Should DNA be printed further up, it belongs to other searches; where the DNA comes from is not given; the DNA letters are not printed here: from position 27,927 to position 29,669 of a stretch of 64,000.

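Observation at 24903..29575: Translationally coupled SWIM zinc-finger protein plus SNF2 helicase operon (YwqB/YwqA-like): an uncharacterised DNA-targeting module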

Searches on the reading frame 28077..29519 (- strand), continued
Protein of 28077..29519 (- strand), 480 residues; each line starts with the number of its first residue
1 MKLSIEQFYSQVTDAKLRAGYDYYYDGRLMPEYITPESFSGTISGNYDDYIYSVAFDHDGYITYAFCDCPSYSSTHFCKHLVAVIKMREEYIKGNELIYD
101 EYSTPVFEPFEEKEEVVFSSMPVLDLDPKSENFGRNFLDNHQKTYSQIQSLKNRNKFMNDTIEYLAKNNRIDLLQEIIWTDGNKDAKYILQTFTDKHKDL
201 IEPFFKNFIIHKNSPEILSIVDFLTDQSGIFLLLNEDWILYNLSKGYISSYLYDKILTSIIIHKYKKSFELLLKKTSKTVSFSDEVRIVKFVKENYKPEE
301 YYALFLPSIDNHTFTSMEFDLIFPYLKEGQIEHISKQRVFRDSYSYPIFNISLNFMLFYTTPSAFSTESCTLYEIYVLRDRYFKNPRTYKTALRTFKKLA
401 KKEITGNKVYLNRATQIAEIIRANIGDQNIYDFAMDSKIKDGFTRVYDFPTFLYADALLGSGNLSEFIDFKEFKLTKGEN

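Call 70: find_encoding_contigs(protein=P0040, flank=6000, max_places=2)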
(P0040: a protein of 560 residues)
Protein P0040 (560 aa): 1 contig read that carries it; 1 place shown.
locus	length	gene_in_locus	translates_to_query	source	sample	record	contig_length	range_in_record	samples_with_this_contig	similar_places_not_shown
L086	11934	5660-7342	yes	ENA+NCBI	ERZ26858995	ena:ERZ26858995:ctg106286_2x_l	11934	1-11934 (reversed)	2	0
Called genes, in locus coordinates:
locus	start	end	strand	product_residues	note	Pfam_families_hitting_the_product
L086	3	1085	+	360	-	?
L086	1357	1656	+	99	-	-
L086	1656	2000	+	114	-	PF05717:TnpB_IS66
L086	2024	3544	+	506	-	PF13007:LZ_Tnp_IS66, PF13005:zf-IS66 (faint), PF03050:DDE_Tnp_IS66, PF13817:DDE_Tnp_IS66_C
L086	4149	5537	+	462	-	-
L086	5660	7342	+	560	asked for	-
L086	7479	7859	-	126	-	-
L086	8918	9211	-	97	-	-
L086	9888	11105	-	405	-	PF03663:Glyco_hydro_76 (faint), PF07470:Glyco_hydro_88 (weak), PF01532:Glyco_hydro_47 (faint)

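Call 71: find_encoding_contigs(protein=P0036, flank=6000, max_places=2)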
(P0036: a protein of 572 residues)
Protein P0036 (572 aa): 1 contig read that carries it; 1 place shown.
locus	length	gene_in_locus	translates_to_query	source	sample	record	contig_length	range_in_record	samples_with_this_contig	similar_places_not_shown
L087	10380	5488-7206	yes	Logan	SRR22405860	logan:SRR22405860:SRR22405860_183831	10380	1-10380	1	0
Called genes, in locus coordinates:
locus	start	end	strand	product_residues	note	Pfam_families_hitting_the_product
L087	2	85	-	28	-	?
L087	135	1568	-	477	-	-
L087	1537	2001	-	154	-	-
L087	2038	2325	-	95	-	-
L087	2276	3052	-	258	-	-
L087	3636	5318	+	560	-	PF00246:Peptidase_M14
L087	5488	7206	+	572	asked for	-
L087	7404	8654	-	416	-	PF07690:MFS_1, PF00083:Sugar_tr, PF13347:MFS_2 (weak), PF07690:MFS_1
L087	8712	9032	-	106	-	-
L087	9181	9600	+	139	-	PF13430:DUF4112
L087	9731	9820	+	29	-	-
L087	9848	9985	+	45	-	PF02604:PhdYeFM_antitox (weak)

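Call 72: find_encoding_contigs(protein=P0026, flank=6000, max_places=2)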
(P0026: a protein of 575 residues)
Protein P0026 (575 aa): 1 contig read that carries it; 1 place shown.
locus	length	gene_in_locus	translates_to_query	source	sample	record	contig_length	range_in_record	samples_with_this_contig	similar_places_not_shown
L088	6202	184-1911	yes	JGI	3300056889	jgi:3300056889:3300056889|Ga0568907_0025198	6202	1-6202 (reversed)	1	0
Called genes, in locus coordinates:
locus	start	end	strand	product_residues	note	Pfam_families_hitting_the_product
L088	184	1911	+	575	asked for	-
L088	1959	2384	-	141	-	PF13635:DUF4143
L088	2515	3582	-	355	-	PF03193:RsgA_GTPase, PF01926:MMR_HSR1 (weak)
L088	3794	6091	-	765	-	PF00933:Glyco_hydro_3, PF01915:Glyco_hydro_3_C, PF14310:Fn3-like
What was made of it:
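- Tried and rejected: They do not (calls 70-72).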

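Call 73: search_dna_similar(query=window:28077-29519:-, collection=plasmids, mode=protein, max_evalue=0.001, max_rows=15)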
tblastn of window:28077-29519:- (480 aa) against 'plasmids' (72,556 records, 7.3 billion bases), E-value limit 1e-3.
No match.

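Call 74: search_dna_similar(query=window:28077-29519:-, collection=phages, mode=protein, max_evalue=0.001, max_rows=15)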
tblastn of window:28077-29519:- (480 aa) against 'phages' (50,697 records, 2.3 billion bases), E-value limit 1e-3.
No match.

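Call 83: fold_search(model_id=the predicted structure, library=pdb)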
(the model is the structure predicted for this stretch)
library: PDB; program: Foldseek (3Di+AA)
matches with E <= 10: 868; with E <= 0.001: 0
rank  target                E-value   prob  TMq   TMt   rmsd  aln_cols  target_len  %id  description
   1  1m8z                  2.3e-02  0.66  0.14  0.18  14.8       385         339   13  Crystal Structure Of A Pumilio-Homology Domain (released 2002-09-04)
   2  5bym_A                2.6e-02  0.84  0.18  0.21  13.6       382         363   13  Crystal structure of the RNA-binding domain of yeast Puf5p bound to SMX2 RNA (released 2015-09-23)
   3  7vop_Y                3.5e-02  0.63  0.15  0.11  18.6       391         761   11  Cryo-EM structure of Xenopus laevis nuclear pore complex cytoplasmic ring subunit (released 2022-02-02)
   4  7wtt_K                4.3e-02  0.57  0.15  0.09  16.8       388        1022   14  Cryo-EM structure of a human pre-40S ribosomal subunit - State RRP12-A1 (with CK1) (released 2022-10-19)
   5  8cdj_D                4.5e-02  0.82  0.22  0.15  14.9       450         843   10  CAND1 b-hairpin++-SCF-SKP2 CAND1 rolling SCF engaged (released 2023-04-19)
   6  5tbk_B                4.5e-02  0.77  0.20  0.22  13.7       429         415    9  Crystal structure of human importin a3 bound to RCC1 (released 2017-09-13)
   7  5ykh                  4.9e-02  0.84  0.20  0.24  14.2       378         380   10  Crystal structure of the engineered nine-repeat PUF domain (released 2018-03-14)
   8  8fni_6                5.6e-02  0.75  0.17  0.18  15.5       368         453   11  Cryo-EM structure of RNase-treated RESC-B in trypanosomal RNA editing (released 2023-07-19)
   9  9b3f_A                5.8e-02  0.85  0.23  0.15  14.8       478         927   10  Cryo-EM structure of yeast (Nap1)2-H2A-H2B-Kap114 (released 2024-11-27)
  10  4owt_A                5.8e-02  0.77  0.21  0.21  19.4       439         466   11  Structural basis of SOSS1 complex assembly (released 2014-04-16)
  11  5f0k_A                5.8e-02  0.66  0.19  0.20  17.0       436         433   11  Structure of VPS35 N terminal region (released 2016-12-07)
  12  5tbk_E                6.6e-02  0.72  0.20  0.22  14.0       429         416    9  Crystal structure of human importin a3 bound to RCC1 (released 2017-09-13)
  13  7rw8_A                7.2e-02  0.75  0.19  0.16  18.4       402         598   10  AP2 bound to heparin in the closed conformation (released 2022-03-30)
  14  5bzv_A                7.2e-02  0.72  0.19  0.23  16.4       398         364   11  Crystal structure of the RNA-binding domain of yeast Puf5p bound to SMX2 RNA (released 2015-09-23)
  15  9g33_UT               7.2e-02  0.47  0.17  0.06  18.6       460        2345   14  Stalled 90S - Utp23-Krr1-deltaC3 (released 2025-06-18)
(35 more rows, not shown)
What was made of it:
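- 28140..29156 (-): All-alpha solenoid domain of the partner (residues about 122-460). Foldseek found nothing significant (call 83).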

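Call 87: find_related_loci(query=A1, collection=metagenome_contigs, flank=6000)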
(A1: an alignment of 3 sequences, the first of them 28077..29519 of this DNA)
Query A1 (480 aa) in metagenome_contigs; peptide patterns used: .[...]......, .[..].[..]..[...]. (x = any residue, [..] = any of these).
234 stretches matched a pattern; 1 encode a relative of the query (tblastn E <= 1e-3); 1 distinct loci.
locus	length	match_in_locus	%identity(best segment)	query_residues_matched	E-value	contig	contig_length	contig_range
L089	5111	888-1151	36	2-85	3e-10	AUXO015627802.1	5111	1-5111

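Call 88: find_related_loci(query=A1, collection=viral_contigs, flank=6000)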
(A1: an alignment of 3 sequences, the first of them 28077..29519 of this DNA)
Query A1 (480 aa) in viral_contigs; peptide patterns used: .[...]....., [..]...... (x = any residue, [..] = any of these).
176 stretches matched a pattern, but none encodes a relative of the query by tblastn (E <= 1e-3).
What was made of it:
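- Tried and rejected: With the 3-sequence alignment, the metagenome scan gave one SWIM-only locus (call 87) and the viral scan gave none (call 88).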

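Call 103: list_cluster_members(proteins=[P0067, P0095, P0136, P0137, P0031, P0045, P0106, P0138, P0063, P0052])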
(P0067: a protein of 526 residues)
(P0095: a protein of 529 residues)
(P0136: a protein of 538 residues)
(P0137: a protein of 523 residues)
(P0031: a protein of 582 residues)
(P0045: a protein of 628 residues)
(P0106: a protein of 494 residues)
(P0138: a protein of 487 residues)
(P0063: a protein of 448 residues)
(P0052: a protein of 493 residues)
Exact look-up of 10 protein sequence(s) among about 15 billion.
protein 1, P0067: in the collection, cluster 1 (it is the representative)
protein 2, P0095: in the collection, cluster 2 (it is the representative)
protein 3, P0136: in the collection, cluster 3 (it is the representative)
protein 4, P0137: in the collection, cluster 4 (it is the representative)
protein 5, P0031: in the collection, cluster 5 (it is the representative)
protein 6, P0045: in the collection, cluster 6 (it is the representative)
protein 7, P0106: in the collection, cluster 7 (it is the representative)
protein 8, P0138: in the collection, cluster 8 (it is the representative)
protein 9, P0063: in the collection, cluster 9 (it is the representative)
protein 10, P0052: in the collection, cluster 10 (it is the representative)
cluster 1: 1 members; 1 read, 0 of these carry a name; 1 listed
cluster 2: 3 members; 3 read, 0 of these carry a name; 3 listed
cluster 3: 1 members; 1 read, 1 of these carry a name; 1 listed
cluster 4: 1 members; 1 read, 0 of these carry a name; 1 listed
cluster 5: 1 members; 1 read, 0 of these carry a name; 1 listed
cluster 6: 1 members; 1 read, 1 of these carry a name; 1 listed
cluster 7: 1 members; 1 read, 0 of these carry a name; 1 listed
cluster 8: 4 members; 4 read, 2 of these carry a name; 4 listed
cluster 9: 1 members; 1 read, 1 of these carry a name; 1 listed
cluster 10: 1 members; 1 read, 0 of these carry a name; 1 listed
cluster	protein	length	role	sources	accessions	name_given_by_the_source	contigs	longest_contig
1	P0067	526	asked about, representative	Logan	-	-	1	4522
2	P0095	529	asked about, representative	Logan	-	-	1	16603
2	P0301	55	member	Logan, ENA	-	-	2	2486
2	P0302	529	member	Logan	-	-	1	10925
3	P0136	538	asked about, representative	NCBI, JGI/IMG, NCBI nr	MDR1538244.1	MAG: hypothetical protein LBU32_09670 [Clostridiales bacterium] | hypothetical protein | hypothetical protein [Clostridiales bacterium]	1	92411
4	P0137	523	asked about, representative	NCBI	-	-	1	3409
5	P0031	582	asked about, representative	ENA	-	-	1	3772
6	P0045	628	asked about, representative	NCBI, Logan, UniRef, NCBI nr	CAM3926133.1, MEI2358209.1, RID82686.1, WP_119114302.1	SWIM zinc finger family protein [Mesobacillus zeae] | SWIM-type domain-containing protein n=1 Tax=Mesobacillus zeae TaxID=1917180 ... | DUF6880 family protein [Mesobacillus zeae]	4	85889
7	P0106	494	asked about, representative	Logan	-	-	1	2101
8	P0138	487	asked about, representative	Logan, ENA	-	-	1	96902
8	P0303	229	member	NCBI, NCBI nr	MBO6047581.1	MAG: SWIM zinc finger family protein, partial [Erysipelotrichaceae bacterium] | SWIM zinc finger family protein [Erysipelotrichaceae bacterium]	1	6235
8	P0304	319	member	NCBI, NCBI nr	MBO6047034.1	MAG: hypothetical protein J6P61_04690, partial [Erysipelotrichaceae bacterium] | hypothetical protein [Erysipelotrichaceae bacterium]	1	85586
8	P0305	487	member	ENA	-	-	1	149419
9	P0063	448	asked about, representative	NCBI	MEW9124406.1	MAG: SNF2 helicase associated domain-containing protein, partial [Thermotaleaceae ...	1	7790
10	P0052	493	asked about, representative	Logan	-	-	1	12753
